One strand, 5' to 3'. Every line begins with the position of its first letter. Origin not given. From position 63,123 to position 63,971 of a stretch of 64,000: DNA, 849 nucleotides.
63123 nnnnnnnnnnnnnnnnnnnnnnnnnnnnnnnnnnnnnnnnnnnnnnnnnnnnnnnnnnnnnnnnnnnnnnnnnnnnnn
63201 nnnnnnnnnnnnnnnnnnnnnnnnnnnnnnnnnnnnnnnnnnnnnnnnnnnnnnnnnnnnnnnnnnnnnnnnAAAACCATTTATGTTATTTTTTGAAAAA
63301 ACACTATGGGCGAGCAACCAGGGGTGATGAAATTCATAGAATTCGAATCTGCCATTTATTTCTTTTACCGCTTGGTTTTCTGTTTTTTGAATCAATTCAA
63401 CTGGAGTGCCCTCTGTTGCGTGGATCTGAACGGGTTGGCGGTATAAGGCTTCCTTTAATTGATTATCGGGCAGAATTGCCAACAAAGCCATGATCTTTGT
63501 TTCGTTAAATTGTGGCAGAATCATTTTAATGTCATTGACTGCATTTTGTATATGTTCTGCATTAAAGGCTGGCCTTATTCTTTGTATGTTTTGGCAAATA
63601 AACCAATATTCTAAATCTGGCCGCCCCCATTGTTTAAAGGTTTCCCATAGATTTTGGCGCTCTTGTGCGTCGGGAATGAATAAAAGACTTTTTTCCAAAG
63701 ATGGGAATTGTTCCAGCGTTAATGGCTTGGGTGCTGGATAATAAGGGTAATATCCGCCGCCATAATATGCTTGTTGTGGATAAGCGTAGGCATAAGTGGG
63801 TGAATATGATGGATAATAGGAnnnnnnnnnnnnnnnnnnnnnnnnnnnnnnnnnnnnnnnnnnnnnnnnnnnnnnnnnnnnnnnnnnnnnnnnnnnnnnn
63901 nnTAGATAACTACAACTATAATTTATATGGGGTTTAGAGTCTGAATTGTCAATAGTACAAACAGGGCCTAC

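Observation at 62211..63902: Highly divergent secreted subtilase whose mature N-terminus is a Tyr/Pro/Gly-rich low-complexity segment resembling eukaryotic CTD or prion-like tracts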

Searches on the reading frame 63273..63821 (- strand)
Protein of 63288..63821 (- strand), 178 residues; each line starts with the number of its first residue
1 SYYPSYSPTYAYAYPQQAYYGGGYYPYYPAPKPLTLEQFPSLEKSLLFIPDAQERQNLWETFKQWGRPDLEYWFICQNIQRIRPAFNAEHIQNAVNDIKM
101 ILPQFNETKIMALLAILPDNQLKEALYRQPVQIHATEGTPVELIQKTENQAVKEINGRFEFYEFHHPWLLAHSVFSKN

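Call 39: find_related_loci(query=A3, collection=metagenome_contigs, flank=5000)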
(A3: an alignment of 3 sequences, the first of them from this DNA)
Query A3 (183 aa) in metagenome_contigs; peptide patterns used: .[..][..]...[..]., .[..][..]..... (x = any residue, [..] = any of these).
321 stretches matched a pattern, but none encodes a relative of the query by tblastn (E <= 1e-3).
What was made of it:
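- Tried and rejected: Metagenome scan for the N-terminal module with alignment A3 (call 39).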

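Call 46: predict_structure(alignment_id=A4)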
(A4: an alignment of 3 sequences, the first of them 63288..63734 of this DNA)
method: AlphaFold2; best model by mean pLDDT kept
length: 149 residues; sequences in the alignment: 3
mean_pLDDT: 61.9   pTM: 0.54
mean pLDDT of the five models: 61.9, 60.0, 58.2, 56.6, 44.5
residues with pLDDT >= 90: 0; 70-90: 77; 50-70: 21; < 50: 51
segments of 3 or more residues with pLDDT < 50: 100-149
pLDDT, mean of each block of 10 residues (from residue 1): 73 79 85 80 80 76 75 71 71 56 33 35 34 39 40
secondary structure, 60 per line:
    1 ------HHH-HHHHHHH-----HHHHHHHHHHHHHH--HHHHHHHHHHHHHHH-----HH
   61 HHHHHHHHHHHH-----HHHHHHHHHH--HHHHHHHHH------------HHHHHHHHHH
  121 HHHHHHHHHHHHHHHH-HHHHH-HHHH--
elements in order: H11-17 H23-36 H39-53 H59-72 H78-87 H90-98 H111-136 H138-142 H144-147

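Call 49: fold_search(model_id=the predicted structure, library=pdb)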
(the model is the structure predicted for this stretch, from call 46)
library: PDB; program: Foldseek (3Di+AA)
matches with E <= 10: 6; with E <= 0.001: 0
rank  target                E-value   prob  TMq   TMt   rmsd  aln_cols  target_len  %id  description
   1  8y0b_A                5.7e+00  0.02  0.15  0.03  24.8       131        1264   16  Crystal structure of FnCas12a in complex with pre-crRNA and 12nt target DNA (released 2025-01-01)
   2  8orq_F                6.7e+00  0.12  0.21  0.26  11.7        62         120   14  Cryo-EM structure of Pyrococcus furiosus apo form RNA polymerase open clamp conformation (released 2024-04-24)
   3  4z9h_A                7.5e+00  0.01  0.17  0.16  12.4       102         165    8  Asp-Tar from E. coli (released 2016-07-20)
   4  4q7m                  8.4e+00  0.06  0.20  0.13   8.6        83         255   10  Structure of NBD288-Avi of TM287/288 (released 2015-05-20)
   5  2m0m_MODEL_1_A        8.9e+00  0.02  0.17  0.21  18.0       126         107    9  Structural Characterization of Minor Ampullate Spidroin Domains and their Distinct Roles in Fibroin Solubility (released 2013-03-27)
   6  1vke_B                9.9e+00  0.03  0.14  0.19  13.2        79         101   15  Crystal structure of carboxymuconolactone decarboxylase family protein possibly involved in antioxidative response (TM (released 2004-06-08)
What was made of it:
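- Tried and rejected: Fold search with the isolated N-domain (calls 46, 49).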

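Call 67: search_protein_families(library=pfam, proteins=[window:63288-63821:-], max_evalue=1)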
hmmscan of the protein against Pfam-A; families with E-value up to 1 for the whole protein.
window:63288-63821:- (178 aa): 0 families
